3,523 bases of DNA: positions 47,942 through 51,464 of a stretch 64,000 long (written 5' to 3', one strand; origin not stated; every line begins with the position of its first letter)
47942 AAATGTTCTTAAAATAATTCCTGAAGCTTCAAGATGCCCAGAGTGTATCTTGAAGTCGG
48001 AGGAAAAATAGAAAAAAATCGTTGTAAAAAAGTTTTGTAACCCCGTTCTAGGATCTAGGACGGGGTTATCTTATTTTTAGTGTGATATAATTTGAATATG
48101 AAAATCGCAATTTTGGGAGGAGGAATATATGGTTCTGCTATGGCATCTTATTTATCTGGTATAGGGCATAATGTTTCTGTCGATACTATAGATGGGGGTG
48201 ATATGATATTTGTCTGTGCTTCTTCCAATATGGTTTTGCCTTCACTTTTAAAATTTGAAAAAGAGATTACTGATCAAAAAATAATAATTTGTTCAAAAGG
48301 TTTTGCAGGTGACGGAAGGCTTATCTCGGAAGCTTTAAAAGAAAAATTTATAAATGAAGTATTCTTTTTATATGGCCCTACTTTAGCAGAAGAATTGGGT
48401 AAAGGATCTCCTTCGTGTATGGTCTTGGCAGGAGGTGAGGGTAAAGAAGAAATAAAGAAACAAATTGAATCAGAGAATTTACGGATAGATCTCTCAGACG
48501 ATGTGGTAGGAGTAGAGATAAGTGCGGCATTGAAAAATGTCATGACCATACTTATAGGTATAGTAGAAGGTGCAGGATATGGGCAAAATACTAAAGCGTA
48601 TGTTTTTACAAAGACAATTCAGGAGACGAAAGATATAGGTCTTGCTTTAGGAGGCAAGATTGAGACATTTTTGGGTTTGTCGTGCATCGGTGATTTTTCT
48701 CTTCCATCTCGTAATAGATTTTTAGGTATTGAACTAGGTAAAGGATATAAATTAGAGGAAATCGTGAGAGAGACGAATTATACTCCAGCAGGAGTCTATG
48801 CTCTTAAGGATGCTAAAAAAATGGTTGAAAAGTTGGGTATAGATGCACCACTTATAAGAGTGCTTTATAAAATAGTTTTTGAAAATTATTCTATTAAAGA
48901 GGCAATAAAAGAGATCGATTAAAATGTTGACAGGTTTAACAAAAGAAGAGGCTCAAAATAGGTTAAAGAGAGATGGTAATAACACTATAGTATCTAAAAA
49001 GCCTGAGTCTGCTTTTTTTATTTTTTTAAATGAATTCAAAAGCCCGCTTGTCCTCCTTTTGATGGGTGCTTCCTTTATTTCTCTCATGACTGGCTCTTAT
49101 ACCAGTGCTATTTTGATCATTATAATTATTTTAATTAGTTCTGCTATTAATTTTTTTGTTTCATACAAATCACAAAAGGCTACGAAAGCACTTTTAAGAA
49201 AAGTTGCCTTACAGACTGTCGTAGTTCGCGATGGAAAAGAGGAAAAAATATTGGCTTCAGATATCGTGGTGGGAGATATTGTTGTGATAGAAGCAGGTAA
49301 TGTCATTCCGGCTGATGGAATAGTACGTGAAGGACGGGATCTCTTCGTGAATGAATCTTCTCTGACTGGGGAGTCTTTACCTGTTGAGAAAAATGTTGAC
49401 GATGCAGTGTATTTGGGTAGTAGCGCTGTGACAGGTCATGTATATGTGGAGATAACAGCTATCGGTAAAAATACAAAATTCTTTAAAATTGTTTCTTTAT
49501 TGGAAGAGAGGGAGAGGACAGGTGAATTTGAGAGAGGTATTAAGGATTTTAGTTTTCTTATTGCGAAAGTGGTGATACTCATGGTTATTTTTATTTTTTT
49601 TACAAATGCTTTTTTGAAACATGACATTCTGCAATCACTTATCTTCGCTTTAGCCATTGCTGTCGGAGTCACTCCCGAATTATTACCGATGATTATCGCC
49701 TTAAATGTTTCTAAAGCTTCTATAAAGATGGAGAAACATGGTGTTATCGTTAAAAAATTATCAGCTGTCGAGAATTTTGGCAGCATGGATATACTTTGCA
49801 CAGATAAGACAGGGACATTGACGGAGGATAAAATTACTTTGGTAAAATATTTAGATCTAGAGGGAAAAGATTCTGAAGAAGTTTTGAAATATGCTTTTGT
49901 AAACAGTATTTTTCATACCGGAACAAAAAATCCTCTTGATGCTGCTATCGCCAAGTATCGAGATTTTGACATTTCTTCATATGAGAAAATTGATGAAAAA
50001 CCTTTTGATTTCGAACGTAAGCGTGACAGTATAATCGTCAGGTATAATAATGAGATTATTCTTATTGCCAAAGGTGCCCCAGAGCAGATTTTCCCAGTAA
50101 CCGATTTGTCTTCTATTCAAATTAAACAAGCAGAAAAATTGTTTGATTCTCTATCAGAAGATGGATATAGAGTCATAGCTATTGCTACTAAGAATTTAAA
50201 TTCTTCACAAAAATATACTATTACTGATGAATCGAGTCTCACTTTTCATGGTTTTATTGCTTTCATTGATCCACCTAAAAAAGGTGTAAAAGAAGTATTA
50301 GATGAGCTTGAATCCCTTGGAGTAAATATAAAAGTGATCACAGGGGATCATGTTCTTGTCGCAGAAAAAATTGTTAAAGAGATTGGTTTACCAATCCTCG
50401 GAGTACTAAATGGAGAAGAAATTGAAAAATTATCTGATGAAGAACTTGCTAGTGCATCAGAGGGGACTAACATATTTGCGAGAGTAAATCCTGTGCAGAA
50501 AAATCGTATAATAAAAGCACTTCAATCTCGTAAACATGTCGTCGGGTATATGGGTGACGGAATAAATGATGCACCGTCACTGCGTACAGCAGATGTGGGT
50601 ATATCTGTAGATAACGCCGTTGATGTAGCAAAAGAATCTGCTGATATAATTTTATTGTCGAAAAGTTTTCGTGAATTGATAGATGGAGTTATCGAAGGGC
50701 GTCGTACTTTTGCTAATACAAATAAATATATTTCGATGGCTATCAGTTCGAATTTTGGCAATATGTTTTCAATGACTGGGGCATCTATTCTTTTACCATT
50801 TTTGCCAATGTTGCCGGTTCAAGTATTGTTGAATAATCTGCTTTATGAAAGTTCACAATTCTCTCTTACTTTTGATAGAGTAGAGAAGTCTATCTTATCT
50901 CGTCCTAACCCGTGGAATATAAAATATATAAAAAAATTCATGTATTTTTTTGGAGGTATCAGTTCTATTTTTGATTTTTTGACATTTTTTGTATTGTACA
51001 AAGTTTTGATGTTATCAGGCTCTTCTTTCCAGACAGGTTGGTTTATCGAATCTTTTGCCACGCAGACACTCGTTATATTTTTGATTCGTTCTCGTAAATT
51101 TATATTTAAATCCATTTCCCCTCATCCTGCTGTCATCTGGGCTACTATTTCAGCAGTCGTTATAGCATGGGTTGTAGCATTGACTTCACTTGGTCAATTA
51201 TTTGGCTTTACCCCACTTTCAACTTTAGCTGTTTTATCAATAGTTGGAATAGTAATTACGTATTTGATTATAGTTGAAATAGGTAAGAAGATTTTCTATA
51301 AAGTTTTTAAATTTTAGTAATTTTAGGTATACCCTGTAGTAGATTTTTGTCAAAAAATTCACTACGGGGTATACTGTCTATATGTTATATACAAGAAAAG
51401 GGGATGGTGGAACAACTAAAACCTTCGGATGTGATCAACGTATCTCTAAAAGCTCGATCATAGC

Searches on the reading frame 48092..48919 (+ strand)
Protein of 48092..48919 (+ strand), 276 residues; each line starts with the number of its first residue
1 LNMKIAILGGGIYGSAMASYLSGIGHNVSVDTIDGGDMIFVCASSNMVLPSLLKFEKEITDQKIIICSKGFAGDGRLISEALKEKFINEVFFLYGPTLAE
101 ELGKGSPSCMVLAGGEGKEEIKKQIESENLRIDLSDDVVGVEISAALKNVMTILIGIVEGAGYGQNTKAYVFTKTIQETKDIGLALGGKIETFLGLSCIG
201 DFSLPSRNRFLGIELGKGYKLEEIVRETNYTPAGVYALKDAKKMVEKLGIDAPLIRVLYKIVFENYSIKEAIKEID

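Call 42: search_protein_families(library=pfam, proteins=[window:48092-48919:+], max_evalue=0.001)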
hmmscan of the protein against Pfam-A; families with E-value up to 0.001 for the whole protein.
window:48092-48919:+ (276 aa): 3 families
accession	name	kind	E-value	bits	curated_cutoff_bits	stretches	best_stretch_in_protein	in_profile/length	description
PF07479.19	NAD_Gly3P_dh_C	-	1.1e-36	126.6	25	1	137-273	1-142/142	NAD-dependent glycerol-3-phosphate dehydrogenase C-terminus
PF01210.29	NAD_Gly3P_dh_N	-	8.5e-14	52.3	23.1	1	32-113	66-151/158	NAD-dependent glycerol-3-phosphate dehydrogenase N-terminus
PF20618.3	GPD_NAD_C_bact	-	2.2e-07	31.8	27.6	1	195-256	7-64/66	Bacterial GPD, NAD-dependent C-terminal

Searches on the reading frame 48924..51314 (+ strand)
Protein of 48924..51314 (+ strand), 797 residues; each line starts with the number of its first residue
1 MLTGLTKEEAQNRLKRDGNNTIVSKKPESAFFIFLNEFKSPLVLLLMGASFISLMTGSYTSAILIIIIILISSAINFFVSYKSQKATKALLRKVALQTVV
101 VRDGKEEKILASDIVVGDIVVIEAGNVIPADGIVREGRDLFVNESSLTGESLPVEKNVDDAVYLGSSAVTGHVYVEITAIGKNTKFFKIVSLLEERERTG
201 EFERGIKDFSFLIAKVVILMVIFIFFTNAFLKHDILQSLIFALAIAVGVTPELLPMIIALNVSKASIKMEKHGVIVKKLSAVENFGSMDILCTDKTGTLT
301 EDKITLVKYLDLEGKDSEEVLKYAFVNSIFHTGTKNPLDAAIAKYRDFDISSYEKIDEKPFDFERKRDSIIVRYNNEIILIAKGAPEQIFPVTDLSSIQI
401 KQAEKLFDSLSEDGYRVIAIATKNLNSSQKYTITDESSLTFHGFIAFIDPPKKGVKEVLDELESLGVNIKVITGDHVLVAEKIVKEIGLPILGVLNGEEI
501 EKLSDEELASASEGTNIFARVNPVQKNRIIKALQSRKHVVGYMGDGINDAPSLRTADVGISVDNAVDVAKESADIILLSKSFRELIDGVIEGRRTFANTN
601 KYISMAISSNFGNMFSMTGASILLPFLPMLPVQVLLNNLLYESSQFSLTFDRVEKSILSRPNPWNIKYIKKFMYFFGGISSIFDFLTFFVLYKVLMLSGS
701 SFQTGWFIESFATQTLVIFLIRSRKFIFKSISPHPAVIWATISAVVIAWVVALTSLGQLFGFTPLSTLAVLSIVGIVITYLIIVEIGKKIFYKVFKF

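Call 42: search_protein_families(library=pfam, proteins=[window:48924-51314:+], max_evalue=0.001)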
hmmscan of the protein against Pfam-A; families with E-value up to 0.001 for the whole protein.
window:48924-51314:+ (797 aa): 6 families
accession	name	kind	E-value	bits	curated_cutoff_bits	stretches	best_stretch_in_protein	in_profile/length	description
PF00122.25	E1-E2_ATPase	-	1.3e-45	155.5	28.1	1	97-272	6-181/181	E1-E2 ATPase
PF00689.26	Cation_ATPase_C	-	1.4e-21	77.5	27.3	1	626-790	1-175/175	Cation transporting ATPase, C-terminus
PF00702.32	Hydrolase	-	5.2e-16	60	26.4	1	288-557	1-191/191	haloacid dehalogenase-like hydrolase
PF00690.31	Cation_ATPase_N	-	1.2e-13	50.9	20.4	1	3-53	19-69/69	Cation transporter/ATPase, N-terminus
PF13246.12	Cation_ATPase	-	3e-06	27.6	21.7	1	352-390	45-85/91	Cation transport ATPase (P-type)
PF08282.18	Hydrolase_3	-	3.3e-06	27.5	20.9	1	528-580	194-246/255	haloacid dehalogenase-like hydrolase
